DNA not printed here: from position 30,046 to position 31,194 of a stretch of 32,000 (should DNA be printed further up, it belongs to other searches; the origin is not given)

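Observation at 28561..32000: Type I R-M operon split between hsdM and hsdS by an AbiJ-like HEPN gene, a 2-TM peptide and a GC-rich element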

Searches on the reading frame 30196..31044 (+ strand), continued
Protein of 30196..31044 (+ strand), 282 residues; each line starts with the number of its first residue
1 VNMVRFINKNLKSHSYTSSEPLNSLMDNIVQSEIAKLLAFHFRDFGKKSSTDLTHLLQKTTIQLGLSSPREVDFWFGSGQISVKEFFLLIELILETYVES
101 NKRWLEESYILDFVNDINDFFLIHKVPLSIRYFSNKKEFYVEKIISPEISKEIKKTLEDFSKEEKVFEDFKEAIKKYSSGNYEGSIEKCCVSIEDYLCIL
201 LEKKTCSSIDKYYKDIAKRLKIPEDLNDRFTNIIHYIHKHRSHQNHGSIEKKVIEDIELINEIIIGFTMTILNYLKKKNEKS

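Call 34: find_encoding_contigs(protein=P0039, flank=8000, max_places=1)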
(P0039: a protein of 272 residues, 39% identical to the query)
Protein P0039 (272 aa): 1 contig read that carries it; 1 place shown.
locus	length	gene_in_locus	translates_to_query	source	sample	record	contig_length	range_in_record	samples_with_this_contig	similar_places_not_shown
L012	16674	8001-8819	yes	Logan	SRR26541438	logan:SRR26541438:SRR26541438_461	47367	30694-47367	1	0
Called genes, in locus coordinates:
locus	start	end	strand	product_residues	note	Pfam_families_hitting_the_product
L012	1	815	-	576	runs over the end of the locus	PF08439:Peptidase_M3_N (weak), PF01432:Peptidase_M3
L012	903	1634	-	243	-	PF07648:Kazal_2 (faint), PF00050:Kazal_1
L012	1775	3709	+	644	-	PF04851:ResIII (faint), PF13086:AAA_11, PF13245:AAA_19, PF13604:AAA_30 (weak), PF01443:Viral_helicase1 (faint), PF13087:AAA_12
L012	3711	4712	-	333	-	PF01207:Dus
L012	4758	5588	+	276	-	PF03372:Exo_endo_phos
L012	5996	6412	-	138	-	-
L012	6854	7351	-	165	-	PF02661:Fic (weak)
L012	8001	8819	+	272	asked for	-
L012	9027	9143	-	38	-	-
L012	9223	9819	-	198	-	-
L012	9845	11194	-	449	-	PF00589:Phage_integrase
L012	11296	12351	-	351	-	PF14281:PDDEXK_4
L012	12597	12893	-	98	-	-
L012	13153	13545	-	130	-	PF00072:Response_reg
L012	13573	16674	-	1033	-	?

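Call 35: find_encoding_contigs(protein=P0038, flank=8000, max_places=1)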
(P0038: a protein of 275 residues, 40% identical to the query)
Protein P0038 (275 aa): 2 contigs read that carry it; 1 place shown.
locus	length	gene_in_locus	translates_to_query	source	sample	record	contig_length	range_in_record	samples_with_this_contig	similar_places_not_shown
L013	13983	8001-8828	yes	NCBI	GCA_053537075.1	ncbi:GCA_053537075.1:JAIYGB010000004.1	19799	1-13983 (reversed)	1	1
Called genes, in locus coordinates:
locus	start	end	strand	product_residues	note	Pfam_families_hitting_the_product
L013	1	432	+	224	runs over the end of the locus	PF14528:LAGLIDADG_3 (faint), PF00961:LAGLIDADG_1 (faint)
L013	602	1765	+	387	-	-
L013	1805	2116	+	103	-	PF04032:Rpr2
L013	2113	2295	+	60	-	-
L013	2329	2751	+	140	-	PF01090:Ribosomal_S19e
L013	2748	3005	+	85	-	PF01984:dsDNA_bind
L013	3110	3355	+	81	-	-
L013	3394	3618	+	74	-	PF09341:Pcc1 (weak)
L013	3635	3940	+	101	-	PF01920:Prefoldin_2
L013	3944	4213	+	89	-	PF03685:UPF0147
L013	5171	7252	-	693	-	-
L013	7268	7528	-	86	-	-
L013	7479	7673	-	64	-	-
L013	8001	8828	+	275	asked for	PF14355:Abi_C (faint)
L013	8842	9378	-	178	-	PF00589:Phage_integrase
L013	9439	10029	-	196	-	-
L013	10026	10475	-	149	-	-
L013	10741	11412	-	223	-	-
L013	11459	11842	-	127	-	-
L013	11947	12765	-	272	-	PF03372:Exo_endo_phos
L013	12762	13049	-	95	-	-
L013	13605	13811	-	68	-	-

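Call 44: search_protein_representatives(alignment_id=A1)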
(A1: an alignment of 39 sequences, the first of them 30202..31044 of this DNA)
Query: 39 sequences, 280 profile positions. Proteins with E-value up to 0.001 (for the whole library): 19; up to 1e-10: 9; up to 1e-30: 4. The best 19 are listed.
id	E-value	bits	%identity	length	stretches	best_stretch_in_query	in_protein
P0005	4.0e-129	446.3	-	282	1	1-279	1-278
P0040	1.2e-85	303.7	-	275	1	5-279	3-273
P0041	1.2e-58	215.2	-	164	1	1-164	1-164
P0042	2.8e-46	174.5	-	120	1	120-239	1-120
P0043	2.8e-13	66.3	-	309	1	7-254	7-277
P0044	2.9e-13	66.2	-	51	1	231-279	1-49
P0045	1.2e-11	61.0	-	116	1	1-78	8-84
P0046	6.1e-11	58.6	-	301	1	4-265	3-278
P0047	8.4e-11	58.2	-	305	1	83-276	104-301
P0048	1.2e-10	57.6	-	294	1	4-254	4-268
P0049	4.1e-09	52.6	-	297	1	20-261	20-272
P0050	1.8e-08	50.5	-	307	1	77-266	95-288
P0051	3.2e-08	49.7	-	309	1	63-267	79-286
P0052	4.2e-06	42.8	-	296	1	58-197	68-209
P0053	4.5e-06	42.6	-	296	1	82-252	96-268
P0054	2.4e-05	40.3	-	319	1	102-273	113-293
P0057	7.2e-04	35.4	-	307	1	80-277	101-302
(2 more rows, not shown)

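Call 46: search_protein_families(library=pfam, proteins=[P0043, P0046, P0047, P0048, P0049, P0050, P0051, P0053, P0054, P0057], max_evalue=0.1)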
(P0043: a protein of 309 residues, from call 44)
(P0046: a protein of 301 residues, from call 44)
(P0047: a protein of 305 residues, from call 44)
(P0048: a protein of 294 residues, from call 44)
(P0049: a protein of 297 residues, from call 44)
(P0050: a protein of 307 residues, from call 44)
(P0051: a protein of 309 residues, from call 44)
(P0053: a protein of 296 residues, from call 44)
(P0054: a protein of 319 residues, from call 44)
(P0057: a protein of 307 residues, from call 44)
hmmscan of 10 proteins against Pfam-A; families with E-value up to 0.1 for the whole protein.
P0043 (309 aa): 2 families
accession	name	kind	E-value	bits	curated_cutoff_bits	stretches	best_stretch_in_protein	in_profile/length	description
PF06878.16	Pkip-1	-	0.0028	18.2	25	1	110-202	51-139/163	Pkip-1 protein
PF01713.27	Smr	-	0.011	16.3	25.7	1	200-247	14-62/77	Smr domain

P0046 (301 aa): 1 family
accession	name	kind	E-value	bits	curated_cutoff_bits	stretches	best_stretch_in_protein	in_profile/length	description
PF18863.6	AbiJ_NTD4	-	0.00035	21.5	34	1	7-158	1-148/152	AbiJ N-terminal domain 4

P0047 (305 aa): 4 families
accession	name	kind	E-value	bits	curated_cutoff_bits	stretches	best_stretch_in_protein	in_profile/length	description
PF18863.6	AbiJ_NTD4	-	3.9e-07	31.1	34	1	7-151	1-131/152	AbiJ N-terminal domain 4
PF19754.4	DUF6241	-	0.00018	22.1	27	0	78-98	46-66/90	Family of unknown function (DUF6241)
PF14355.11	Abi_C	-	0.0049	17.4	24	1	230-299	3-82/83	Abortive infection C-terminus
PF19958.5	EAD6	-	0.071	13.8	27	0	9-35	2-28/75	Effector-associated domain 6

P0048 (294 aa): 1 family
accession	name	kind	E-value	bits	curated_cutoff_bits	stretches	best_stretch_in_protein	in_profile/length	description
PF03678.21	Adeno_hexon_C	-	0.079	12.9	27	0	18-78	127-186/241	Hexon, adenovirus major coat protein, C-terminal domain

P0049 (297 aa): 2 families
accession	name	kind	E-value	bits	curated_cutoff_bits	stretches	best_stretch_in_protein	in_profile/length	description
PF13419.12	HAD_2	-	0.0003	21.4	23.8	1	185-276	4-91/178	Haloacid dehalogenase-like hydrolase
PF18863.6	AbiJ_NTD4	-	0.0022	18.9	34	1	8-133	2-130/152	AbiJ N-terminal domain 4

P0050 (307 aa): 3 families
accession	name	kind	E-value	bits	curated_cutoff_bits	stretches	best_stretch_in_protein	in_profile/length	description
PF00502.25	Phycobilisome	-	0.0041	17.5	22.2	1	162-270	35-141/155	Phycobilisome protein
PF05168.19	HEPN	-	0.027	15.1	22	1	187-287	11-110/117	HEPN domain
PF22809.1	DUF7014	-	0.098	13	27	0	175-301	3-132/137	Domain of unknown function (DUF7014)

P0051 (309 aa): 1 family
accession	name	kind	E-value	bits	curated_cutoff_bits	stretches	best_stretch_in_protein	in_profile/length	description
PF18732.6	HEPN_AbiA_CTD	-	0.0087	16.4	27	1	225-274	61-109/132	HEPN like, Abia C-terminal domain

P0053 (296 aa): 4 families
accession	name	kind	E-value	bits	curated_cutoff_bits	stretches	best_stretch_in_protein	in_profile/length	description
PF18863.6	AbiJ_NTD4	-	1.6e-12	48.6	34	1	10-162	5-148/152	AbiJ N-terminal domain 4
PF22809.1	DUF7014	-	7.4e-08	32.8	27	1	176-289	12-132/137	Domain of unknown function (DUF7014)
PF14355.11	Abi_C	-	0.00022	21.7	24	1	242-289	35-83/83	Abortive infection C-terminus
PF05168.19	HEPN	-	0.068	13.8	22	0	177-227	9-61/117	HEPN domain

P0054 (319 aa): 2 families
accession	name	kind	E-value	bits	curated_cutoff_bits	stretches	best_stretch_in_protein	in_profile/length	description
PF18863.6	AbiJ_NTD4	-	1.6e-09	38.9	34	1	19-160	2-150/152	AbiJ N-terminal domain 4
PF14355.11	Abi_C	-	5.8e-05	23.6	24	1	247-294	37-82/83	Abortive infection C-terminus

P0057 (307 aa): 1 family
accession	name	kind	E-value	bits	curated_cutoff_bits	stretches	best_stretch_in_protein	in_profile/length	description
PF14355.11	Abi_C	-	0.035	14.6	24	1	249-299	33-82/83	Abortive infection C-terminus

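Call 54: find_encoding_contigs(protein=P0012, flank=7000, max_places=1)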
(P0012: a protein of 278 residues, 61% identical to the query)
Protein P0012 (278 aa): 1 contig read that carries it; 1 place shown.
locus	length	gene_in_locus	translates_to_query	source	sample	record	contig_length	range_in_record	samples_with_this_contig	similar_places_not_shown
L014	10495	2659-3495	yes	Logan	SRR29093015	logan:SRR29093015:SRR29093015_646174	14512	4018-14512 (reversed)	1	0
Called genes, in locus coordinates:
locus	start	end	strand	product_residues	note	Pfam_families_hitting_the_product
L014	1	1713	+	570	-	?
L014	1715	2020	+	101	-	-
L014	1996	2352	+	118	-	PF10049:DUF2283 (weak)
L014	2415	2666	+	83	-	-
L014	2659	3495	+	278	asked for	PF14355:Abi_C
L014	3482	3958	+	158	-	-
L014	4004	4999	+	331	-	-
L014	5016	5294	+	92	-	PF04326:SLFN_AlbA_2 (weak)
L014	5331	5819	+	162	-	PF13643:DUF4145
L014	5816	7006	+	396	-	PF01420:Methylase_S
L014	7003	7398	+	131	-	-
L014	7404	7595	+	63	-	-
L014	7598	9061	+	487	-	PF12161:HsdM_N, PF02384:N6_Mtase, PF01170:UPF0020, PF20473:MmeI_Mtase (faint), PF07669:Eco57I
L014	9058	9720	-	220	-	PF20582:UPF0758_N, PF00633:HHH (weak), PF04002:RadC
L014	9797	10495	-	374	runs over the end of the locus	PF00162:PGK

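Call 55: find_encoding_contigs(protein=P0011, flank=7000, max_places=1)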
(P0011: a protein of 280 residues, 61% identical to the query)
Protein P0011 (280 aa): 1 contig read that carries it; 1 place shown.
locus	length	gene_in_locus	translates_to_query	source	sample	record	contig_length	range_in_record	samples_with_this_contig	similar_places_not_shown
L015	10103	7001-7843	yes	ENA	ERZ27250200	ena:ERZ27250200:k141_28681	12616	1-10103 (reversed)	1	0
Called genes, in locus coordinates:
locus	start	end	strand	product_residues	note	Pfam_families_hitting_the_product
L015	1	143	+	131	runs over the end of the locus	PF02498:Bro-N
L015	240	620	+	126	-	-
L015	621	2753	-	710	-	PF04851:ResIII (weak), PF13307:Helicase_C_2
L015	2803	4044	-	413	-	PF02661:Fic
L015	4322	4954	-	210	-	PF01936:NYN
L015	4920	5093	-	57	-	-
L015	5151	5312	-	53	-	-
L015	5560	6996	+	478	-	PF12161:HsdM_N, PF02384:N6_Mtase, PF07669:Eco57I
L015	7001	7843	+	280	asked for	-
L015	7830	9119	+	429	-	PF01420:Methylase_S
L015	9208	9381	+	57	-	-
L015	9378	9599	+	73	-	-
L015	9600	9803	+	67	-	-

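Call 56: find_encoding_contigs(protein=P0025, flank=7000, max_places=1)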
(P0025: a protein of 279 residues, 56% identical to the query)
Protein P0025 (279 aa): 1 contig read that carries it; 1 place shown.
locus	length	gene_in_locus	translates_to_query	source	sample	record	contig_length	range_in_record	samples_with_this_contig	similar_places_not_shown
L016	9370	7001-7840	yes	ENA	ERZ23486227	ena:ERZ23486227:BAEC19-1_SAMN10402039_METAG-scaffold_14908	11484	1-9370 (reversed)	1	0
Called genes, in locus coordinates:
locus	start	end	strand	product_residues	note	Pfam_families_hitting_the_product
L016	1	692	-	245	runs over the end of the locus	PF04402:SIMPL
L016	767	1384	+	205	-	-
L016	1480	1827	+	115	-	-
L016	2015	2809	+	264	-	PF18765:Polbeta (weak), PF01909:NTP_transf_2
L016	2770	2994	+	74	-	-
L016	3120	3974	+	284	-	PF02498:Bro-N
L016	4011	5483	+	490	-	PF11074:DUF2779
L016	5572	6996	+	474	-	PF12161:HsdM_N, PF02384:N6_Mtase, PF07669:Eco57I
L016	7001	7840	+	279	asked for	PF14355:Abi_C (weak)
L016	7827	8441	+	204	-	-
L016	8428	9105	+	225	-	-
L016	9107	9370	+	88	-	?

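Call 57: find_encoding_contigs(protein=P0003, flank=7000, max_places=1)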
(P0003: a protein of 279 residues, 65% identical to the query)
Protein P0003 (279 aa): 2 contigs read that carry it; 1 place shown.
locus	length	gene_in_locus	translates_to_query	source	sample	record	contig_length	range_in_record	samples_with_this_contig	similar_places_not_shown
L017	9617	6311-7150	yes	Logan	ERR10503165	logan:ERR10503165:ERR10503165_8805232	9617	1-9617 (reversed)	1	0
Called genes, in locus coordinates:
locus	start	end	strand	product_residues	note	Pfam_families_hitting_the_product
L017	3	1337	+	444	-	?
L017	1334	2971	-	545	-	PF07669:Eco57I, PF20473:MmeI_Mtase (weak), PF22837:M_Eco57I_C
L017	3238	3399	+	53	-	-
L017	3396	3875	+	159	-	-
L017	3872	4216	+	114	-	PF13020:NOV_C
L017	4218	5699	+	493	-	PF13482:RNase_H_2 (faint), PF11074:DUF2779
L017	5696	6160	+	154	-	-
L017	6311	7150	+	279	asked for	-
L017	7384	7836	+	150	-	-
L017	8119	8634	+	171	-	-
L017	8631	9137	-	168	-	-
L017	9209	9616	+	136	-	?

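Call 58: find_encoding_contigs(protein=P0034, flank=7000, max_places=1)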
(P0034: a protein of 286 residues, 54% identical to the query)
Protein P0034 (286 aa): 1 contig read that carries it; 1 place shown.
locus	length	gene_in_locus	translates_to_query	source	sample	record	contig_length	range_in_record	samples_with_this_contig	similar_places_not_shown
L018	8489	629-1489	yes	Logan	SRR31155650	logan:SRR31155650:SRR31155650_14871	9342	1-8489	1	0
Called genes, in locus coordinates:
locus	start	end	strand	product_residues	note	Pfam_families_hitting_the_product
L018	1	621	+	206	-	?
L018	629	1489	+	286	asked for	-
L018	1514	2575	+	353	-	-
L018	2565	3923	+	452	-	PF01420:Methylase_S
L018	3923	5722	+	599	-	PF03235:GmrSD_N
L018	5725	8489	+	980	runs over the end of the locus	PF04313:HSDR_N, PF00270:DEAD, PF04851:ResIII, PF18766:SWI2_SNF2, PF22679:T1R_D3-like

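Call 85: search_protein_families(library=pfam, proteins=[L005:350-1309:+, L005:3487-4479:+, L006:231-1508:-, L016:7827-8441:+, L016:8428-9105:+, L018:1-621:+, L014:1-1713:+, L010:3951-4868:+, L018:1514-2575:+, L004:2250-3032:+], max_evalue=0.01)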
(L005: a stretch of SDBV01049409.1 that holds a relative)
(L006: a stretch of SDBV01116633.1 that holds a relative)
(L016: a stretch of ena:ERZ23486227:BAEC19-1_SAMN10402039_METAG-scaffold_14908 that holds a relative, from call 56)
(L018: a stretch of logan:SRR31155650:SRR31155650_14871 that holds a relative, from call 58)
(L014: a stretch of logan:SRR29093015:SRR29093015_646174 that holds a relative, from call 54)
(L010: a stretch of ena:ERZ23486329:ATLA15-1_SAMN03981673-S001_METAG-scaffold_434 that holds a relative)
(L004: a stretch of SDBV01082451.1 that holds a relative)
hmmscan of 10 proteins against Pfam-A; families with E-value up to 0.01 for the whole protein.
L005:350-1309:+ (319 aa): 6 families
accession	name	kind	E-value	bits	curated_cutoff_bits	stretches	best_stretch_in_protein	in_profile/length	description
PF07992.20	Pyr_redox_2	-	5.1e-38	131.6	26.1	1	8-303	1-291/291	Pyridine nucleotide-disulphide oxidoreductase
PF13738.12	Pyr_redox_3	-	5.3e-22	78.9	30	1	65-286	78-305/305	Pyridine nucleotide-disulphide oxidoreductase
PF00070.33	Pyr_redox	-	5.3e-08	33.7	22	1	157-227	2-79/82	Pyridine nucleotide-disulphide oxidoreductase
PF03486.20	HI0933_like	-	0.00038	20.4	50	0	9-38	2-31/244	HI0933-like protein Rossmann domain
PF00890.30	FAD_binding_2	-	0.0004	20.1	20.4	0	9-37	1-29/414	FAD binding domain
PF01946.23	Thi4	-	0.0025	17.5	26.2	1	8-51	18-64/235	Thi4 family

L005:3487-4479:+ (330 aa): 1 family
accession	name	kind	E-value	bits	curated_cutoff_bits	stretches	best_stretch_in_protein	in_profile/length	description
PF01866.22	Diphthamide_syn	-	2.3e-75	254.3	33.2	1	26-323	1-299/302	Putative diphthamide synthesis protein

L006:231-1508:- (425 aa): 1 family
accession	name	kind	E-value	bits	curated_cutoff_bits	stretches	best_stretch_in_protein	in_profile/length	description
PF00145.23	DNA_methylase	-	6.8e-67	226.6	22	1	18-419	1-322/324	C-5 cytosine-specific DNA methylase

L016:7827-8441:+ (204 aa): 0 families

L016:8428-9105:+ (225 aa): 3 families
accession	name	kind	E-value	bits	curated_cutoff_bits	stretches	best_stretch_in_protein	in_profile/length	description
PF14947.12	HTH_45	-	0.0064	16.9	25.5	0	38-71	39-72/77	Winged helix-turn-helix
PF18480.7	DUF5615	-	0.0065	16.8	23.8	0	170-200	25-55/110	Domain of unknown function (DUF5615)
PF01850.27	PIN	-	0.0091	17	23.6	0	168-205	79-116/120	PIN domain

L018:1-621:+ (206 aa): 0 families

L014:1-1713:+ (570 aa): 2 families
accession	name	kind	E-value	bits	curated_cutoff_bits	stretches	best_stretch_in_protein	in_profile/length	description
PF08463.15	EcoEI_R_C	-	9.1e-09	36.1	24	1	447-565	33-159/163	EcoEI R protein C-terminal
PF00271.37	Helicase_C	-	8.4e-05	23.2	23.5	1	77-178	11-109/110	Helicase conserved C-terminal domain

L010:3951-4868:+ (305 aa): 0 families

L018:1514-2575:+ (353 aa): 1 family
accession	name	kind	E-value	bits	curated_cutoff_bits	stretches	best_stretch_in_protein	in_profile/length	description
PF13582.12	Reprolysin_3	-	0.0025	18.8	22.4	1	239-306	59-120/123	Metallo-peptidase family M12B Reprolysin-like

L004:2250-3032:+ (260 aa): 0 families

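Call 86: search_solved_structures(query=A1, max_evalue=10)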
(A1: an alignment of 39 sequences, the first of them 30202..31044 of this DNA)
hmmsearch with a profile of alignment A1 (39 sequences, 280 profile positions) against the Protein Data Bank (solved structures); distinct sequences matched with E-value up to 10: 4.
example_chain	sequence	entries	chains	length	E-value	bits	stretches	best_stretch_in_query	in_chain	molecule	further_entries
4rzp_A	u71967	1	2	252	0.0085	18.7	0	14-76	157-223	Engineered Protein OR366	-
6kn5_A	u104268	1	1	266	0.33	13.5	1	210-274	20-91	AF4/FMR2 family member 4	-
6k7p_A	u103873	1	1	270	0.33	13.5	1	210-274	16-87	AF4/FMR2 family member 4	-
6r80_A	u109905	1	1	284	0.39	13.3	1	210-274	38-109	AF4/FMR2 family member 4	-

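Call 87: search_protein_families(library=phrogs, proteins=[window:30202-31044:+, L001:4479-5006:+, P0053, P0047], max_evalue=0.01)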
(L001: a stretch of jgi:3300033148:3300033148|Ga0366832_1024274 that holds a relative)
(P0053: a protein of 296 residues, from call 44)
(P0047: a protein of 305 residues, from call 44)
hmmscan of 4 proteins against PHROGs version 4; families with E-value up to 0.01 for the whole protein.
window:30202-31044:+ (280 aa): 0 families

L001:4479-5006:+ (175 aa): 0 families

P0053 (296 aa): 2 families
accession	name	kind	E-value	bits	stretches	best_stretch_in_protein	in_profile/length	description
phrog_20794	-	unknown function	5.2e-29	102.4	1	9-290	8-302/309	-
phrog_23253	-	unknown function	0.00043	20.9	0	180-291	122-246/253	-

P0047 (305 aa): 1 family
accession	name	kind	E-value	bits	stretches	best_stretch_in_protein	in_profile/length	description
phrog_20794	-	unknown function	4.1e-05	23.9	1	131-301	129-302/309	-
